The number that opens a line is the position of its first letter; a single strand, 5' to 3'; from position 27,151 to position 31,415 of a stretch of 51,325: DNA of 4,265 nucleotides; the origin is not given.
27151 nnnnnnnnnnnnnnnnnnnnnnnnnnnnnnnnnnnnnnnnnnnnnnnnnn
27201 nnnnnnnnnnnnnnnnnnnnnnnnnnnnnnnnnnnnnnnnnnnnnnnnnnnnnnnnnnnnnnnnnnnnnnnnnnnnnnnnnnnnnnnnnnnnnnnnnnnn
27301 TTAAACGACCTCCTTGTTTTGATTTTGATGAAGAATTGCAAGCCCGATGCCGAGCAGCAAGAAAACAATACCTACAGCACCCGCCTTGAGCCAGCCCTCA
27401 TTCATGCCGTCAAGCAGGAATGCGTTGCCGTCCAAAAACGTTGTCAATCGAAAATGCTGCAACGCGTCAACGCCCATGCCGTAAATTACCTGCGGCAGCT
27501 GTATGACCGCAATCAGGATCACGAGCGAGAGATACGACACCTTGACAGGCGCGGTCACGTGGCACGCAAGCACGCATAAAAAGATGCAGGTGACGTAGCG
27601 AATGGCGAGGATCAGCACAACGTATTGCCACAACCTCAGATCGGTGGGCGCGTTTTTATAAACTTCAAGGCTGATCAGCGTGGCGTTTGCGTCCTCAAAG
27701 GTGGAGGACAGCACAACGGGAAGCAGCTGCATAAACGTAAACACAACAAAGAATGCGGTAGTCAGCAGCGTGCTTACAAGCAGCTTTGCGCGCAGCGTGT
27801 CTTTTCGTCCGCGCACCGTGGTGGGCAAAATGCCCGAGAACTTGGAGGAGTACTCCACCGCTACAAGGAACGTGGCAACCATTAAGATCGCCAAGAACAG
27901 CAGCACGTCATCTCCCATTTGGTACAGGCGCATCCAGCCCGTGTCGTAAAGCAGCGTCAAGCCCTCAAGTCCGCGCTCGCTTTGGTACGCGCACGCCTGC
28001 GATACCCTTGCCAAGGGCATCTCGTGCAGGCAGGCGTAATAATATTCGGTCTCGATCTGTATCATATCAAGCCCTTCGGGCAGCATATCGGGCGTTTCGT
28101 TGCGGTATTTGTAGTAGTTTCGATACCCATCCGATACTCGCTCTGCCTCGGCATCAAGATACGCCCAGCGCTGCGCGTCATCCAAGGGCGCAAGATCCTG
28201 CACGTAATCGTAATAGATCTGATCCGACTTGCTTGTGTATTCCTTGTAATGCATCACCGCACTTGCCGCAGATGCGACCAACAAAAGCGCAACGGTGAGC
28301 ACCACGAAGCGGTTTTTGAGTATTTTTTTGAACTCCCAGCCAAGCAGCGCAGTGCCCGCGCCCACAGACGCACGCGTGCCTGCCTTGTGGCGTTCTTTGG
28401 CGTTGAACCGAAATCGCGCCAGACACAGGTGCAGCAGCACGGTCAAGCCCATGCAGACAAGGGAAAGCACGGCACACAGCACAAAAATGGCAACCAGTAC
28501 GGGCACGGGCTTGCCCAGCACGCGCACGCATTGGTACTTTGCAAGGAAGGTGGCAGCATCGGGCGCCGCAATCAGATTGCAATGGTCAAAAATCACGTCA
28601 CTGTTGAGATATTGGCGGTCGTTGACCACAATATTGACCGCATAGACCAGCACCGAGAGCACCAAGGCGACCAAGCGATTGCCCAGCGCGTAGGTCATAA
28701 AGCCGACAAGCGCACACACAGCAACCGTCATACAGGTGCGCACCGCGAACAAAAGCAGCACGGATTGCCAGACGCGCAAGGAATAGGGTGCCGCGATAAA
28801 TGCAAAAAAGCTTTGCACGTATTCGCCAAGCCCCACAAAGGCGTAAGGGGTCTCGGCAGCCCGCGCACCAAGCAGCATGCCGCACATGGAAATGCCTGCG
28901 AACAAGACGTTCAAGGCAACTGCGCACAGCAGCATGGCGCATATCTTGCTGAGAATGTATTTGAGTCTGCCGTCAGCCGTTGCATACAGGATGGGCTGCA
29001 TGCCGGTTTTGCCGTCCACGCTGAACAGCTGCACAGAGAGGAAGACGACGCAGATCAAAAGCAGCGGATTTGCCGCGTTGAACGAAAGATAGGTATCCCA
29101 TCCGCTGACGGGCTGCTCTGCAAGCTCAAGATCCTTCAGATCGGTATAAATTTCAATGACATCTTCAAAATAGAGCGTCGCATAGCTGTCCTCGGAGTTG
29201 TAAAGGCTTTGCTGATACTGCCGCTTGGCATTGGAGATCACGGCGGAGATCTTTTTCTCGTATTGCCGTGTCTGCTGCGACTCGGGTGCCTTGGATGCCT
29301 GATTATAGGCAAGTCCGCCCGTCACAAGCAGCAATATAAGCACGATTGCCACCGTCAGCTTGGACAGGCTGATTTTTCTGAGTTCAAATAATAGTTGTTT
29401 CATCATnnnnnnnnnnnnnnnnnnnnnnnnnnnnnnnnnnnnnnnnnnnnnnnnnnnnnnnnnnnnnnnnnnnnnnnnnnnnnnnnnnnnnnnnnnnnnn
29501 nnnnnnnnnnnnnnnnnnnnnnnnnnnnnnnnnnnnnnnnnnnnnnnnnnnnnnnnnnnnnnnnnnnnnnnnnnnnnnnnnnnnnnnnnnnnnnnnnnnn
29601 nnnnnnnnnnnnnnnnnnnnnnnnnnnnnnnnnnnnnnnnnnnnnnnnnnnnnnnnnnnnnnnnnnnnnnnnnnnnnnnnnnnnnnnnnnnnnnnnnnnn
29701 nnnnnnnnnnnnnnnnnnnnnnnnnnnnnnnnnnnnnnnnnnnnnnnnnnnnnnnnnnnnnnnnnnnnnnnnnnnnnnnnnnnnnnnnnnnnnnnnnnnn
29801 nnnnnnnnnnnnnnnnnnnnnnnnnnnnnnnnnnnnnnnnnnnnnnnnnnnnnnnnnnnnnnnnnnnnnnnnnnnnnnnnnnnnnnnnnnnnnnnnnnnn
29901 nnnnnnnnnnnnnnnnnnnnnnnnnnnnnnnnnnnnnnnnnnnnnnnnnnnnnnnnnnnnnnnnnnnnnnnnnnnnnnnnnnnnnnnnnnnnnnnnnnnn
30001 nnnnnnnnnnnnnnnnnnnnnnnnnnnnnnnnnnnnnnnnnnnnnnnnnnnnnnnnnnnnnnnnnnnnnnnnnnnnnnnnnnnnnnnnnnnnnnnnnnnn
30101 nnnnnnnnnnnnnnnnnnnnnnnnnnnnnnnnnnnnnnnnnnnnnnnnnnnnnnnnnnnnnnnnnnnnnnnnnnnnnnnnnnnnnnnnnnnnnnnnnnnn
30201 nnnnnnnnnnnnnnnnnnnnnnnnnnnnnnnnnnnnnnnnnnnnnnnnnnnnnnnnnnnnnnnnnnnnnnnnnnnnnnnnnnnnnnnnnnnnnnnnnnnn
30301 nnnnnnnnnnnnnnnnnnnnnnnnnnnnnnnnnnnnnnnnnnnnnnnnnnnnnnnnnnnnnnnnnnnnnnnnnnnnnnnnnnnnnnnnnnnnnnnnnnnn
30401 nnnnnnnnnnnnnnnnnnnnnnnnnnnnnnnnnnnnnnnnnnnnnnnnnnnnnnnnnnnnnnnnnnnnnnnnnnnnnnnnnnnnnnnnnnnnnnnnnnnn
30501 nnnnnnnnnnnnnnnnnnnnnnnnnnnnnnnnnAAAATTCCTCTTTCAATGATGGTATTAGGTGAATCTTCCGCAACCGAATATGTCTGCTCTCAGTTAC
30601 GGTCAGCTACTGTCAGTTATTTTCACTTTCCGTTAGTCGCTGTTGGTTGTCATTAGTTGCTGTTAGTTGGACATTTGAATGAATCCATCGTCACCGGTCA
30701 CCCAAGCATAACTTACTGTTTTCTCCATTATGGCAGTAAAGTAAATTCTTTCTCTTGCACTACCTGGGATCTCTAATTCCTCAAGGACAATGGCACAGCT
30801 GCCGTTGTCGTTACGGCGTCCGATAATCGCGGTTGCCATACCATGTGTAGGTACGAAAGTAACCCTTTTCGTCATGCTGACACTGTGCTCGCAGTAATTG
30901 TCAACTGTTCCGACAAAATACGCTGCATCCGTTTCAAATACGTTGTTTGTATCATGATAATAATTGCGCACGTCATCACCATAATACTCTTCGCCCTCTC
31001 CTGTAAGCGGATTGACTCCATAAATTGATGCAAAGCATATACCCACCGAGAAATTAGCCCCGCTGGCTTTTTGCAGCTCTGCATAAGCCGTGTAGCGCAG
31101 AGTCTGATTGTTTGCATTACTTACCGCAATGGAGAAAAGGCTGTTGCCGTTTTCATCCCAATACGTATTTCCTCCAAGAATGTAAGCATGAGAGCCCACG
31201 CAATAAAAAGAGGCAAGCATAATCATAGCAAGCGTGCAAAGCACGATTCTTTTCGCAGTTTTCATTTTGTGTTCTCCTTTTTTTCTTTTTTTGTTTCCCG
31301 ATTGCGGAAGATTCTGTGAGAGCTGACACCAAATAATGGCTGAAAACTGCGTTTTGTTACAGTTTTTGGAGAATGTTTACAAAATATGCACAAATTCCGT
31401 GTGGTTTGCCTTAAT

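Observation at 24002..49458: Accessory island combining tandem ECF-like sigma/sensor pairs, an expanded beta-propeller lipoprotein family and [lipoprotein - fused double permease - ATPase] modules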

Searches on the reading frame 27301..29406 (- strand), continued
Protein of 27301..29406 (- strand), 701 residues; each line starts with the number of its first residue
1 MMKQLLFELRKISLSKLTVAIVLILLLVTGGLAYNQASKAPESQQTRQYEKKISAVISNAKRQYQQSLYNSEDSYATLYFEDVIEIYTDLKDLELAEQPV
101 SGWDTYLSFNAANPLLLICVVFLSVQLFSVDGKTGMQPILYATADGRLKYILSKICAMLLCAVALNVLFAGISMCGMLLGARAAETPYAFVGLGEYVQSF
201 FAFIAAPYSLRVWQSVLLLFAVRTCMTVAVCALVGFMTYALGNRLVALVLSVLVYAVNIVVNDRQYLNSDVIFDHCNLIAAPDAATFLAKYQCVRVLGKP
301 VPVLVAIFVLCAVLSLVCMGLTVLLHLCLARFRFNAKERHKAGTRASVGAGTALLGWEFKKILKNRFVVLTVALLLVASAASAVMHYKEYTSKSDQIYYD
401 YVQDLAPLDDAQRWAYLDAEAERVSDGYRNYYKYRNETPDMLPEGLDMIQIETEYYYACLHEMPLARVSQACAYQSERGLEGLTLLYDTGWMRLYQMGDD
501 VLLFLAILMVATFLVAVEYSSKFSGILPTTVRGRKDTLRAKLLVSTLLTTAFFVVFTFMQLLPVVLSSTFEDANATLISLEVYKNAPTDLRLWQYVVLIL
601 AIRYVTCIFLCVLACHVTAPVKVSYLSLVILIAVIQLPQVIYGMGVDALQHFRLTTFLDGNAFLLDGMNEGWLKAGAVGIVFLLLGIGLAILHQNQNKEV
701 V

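Call 59: search_protein_families(library=pfam, max_evalue=0.01, proteins=[L019:7099-8316:+, L019:4940-5389:+, L019:5499-6200:+, L019:11472-12212:+, L019:12209-13537:+, L016:7783-9000:+, L016:5458-6174:-, L016:4166-5461:-, L016:6245-6919:+, L019:9044-11119:+])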
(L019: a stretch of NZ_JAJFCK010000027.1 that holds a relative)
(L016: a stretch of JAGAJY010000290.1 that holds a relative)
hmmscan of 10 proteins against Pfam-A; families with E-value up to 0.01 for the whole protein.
L019:7099-8316:+ (405 aa): 0 families

L019:4940-5389:+ (149 aa): 5 families
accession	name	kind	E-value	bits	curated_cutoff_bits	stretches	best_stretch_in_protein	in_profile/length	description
PF00665.32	rve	-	4.5e-18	65.8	32.6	1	4-79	22-99/102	Integrase core domain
PF13683.12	rve_3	-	1.4e-14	54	26.5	1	72-136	3-67/67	Integrase core domain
PF13333.12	rve_2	-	2.1e-10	41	22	1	89-141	1-52/56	Integrase core domain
PF24764.1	rva_4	-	2.4e-05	24.6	26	1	8-100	26-117/194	Integrase core domain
PF13610.12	DDE_Tnp_IS240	-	0.0037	17.9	27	1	6-118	18-129/139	DDE domain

L019:5499-6200:+ (233 aa): 1 family
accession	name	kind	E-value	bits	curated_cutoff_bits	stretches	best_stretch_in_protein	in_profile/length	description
PF04647.20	AgrB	-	2.4e-37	128.5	23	1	38-216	2-183/185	Accessory gene regulator B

L019:11472-12212:+ (246 aa): 2 families
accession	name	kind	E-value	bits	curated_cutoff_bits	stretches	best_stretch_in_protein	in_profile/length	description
PF04397.21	LytTR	-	9.9e-14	51.8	22.6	1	148-236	9-95/98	LytTr DNA-binding domain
PF00072.30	Response_reg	-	4.9e-13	49.7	30.2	1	4-106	1-99/111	Response regulator receiver domain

L019:12209-13537:+ (442 aa): 3 families
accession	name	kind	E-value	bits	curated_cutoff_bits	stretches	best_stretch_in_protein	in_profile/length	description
PF14501.12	HATPase_c_5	-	7.2e-20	71.3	22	1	336-437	2-100/102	GHKL domain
PF02518.31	HATPase_c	-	3.1e-06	28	26.4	1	336-437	2-105/111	Histidine kinase-, DNA gyrase B-, and HSP90-like ATPase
PF14689.11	SPOB_a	-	0.00043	20.3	28.1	1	242-290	3-51/62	Sensor_kinase_SpoOB-type, alpha-helical domain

L016:7783-9000:+ (405 aa): 0 families

L016:5458-6174:- (238 aa): 2 families
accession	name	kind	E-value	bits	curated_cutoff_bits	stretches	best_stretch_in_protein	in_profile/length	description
PF00072.30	Response_reg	-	6.5e-15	55.7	30.2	1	4-110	2-106/111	Response regulator receiver domain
PF04397.21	LytTR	-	6.5e-10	39.5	22.6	1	141-223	4-91/98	LytTr DNA-binding domain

L016:4166-5461:- (431 aa): 2 families
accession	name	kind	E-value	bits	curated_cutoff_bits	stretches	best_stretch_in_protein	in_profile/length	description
PF14501.12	HATPase_c_5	-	5.5e-17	62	22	1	331-430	4-102/102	GHKL domain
PF14689.11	SPOB_a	-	0.00046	20.2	28.1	1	239-282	7-50/62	Sensor_kinase_SpoOB-type, alpha-helical domain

L016:6245-6919:+ (224 aa): 1 family
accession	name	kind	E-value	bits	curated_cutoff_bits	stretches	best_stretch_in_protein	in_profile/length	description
PF04647.20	AgrB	-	2.3e-31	109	23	1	37-210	3-180/185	Accessory gene regulator B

L019:9044-11119:+ (691 aa): 1 family
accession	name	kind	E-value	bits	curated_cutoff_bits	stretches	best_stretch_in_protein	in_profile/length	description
PF12698.13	ABC2_membrane_3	-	4.2e-07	29.8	31.6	1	83-363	102-344/347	ABC-2 family transporter protein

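Call 64: search_protein_families(library=pfam, max_evalue=1, proteins=[L009:5663-6373:+, L013:8149-8769:+])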
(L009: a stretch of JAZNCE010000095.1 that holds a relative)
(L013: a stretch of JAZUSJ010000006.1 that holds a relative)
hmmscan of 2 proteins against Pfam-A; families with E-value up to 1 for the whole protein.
L009:5663-6373:+ (236 aa): 3 families
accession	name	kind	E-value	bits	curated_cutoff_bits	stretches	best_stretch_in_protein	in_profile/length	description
PF24681.1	Kelch_KLHDC2_KLHL20_DRC7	-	0.035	13.8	50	1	56-150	108-195/221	KLHDC2/KLHL20/DRC7 Kelch-repeats domain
PF17306.7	DUF5355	-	0.072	12.6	33.9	1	7-78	50-122/332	Family of unknown function (DUF5355)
PF20706.3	GT4-conflict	-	0.13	11.6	26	1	167-218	69-118/385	Family 4 Glycosyltransferase in conflict systems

L013:8149-8769:+ (206 aa): 1 family
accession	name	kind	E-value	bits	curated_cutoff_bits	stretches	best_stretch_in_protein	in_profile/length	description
PF06753.17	Bradykinin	-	0.14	12.3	20.7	1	151-159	5-13/19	Bradykinin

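Call 81: find_encoding_contigs(protein=P0081, flank=10000, max_places=1)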
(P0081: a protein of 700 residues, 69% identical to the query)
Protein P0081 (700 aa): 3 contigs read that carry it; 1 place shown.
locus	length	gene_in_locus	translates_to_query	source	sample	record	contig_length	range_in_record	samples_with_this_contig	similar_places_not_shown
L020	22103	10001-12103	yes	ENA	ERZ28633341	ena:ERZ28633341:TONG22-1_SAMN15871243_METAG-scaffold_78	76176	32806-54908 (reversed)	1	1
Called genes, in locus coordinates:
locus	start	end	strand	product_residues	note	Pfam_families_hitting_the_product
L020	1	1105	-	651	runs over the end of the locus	PF12679:ABC2_membrane_2, PF10920:DUF2705, PF12730:ABC2_membrane_4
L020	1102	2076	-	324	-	PF00005:ABC_tran, PF13304:AAA_21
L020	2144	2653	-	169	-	PF14512:TM1586_NiRdase (weak), PF00881:Nitroreductase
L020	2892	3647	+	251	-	PF01551:Peptidase_M23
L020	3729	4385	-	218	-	PF00702:Hydrolase, PF12710:HAD (weak), PF13419:HAD_2, PF13242:Hydrolase_like (weak)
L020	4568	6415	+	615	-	PF00009:GTP_EFTU, PF01926:MMR_HSR1 (weak), PF22042:EF-G_D2 (weak), PF03144:GTP_EFTU_D2, PF14492:EFG_III (weak), PF00679:EFG_C, PF21018:BipA_C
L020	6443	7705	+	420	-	-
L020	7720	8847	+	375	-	-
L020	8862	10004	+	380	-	-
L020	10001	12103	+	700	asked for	-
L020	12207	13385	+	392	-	-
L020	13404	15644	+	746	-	-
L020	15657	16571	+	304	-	PF02463:SMC_N (faint), PF00005:ABC_tran, PF13304:AAA_21 (faint)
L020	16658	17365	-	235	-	PF00149:Metallophos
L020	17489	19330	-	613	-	PF00005:ABC_tran, PF02463:SMC_N (faint), PF13304:AAA_21 (faint)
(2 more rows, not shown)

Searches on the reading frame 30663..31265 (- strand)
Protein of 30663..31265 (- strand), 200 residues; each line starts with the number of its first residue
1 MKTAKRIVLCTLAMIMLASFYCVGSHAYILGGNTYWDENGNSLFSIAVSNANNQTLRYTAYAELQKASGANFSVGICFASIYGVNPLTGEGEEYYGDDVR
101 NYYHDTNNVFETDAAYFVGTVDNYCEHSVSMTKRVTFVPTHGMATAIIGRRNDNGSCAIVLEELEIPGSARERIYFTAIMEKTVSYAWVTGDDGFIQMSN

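Call 4: search_protein_families(library=pfam, max_evalue=0.01, proteins=[window:30663-31265:-])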
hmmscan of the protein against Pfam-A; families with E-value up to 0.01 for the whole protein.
window:30663-31265:- (200 aa): 0 families

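Call 6: search_protein_families(library=ncbifam, max_evalue=0.01, proteins=[window:30663-31265:-])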
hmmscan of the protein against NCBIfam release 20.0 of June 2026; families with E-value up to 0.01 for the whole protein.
window:30663-31265:- (200 aa): 0 families

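Call 64: search_protein_families(library=pfam, max_evalue=1, proteins=[window:30663-31265:-])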
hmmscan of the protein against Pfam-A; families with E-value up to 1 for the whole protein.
window:30663-31265:- (200 aa): 0 families

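Call 92: search_solved_structures(query=window:30663-31265:-, max_evalue=1)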
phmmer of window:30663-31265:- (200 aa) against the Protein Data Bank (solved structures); distinct sequences matched with E-value up to 1: 2.
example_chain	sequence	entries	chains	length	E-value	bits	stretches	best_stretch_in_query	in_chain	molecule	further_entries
9qk1_F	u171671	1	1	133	0.58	13.3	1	30-98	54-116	a2NB06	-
6dbd_A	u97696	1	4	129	0.85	12.7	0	31-95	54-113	nanobody VHH R326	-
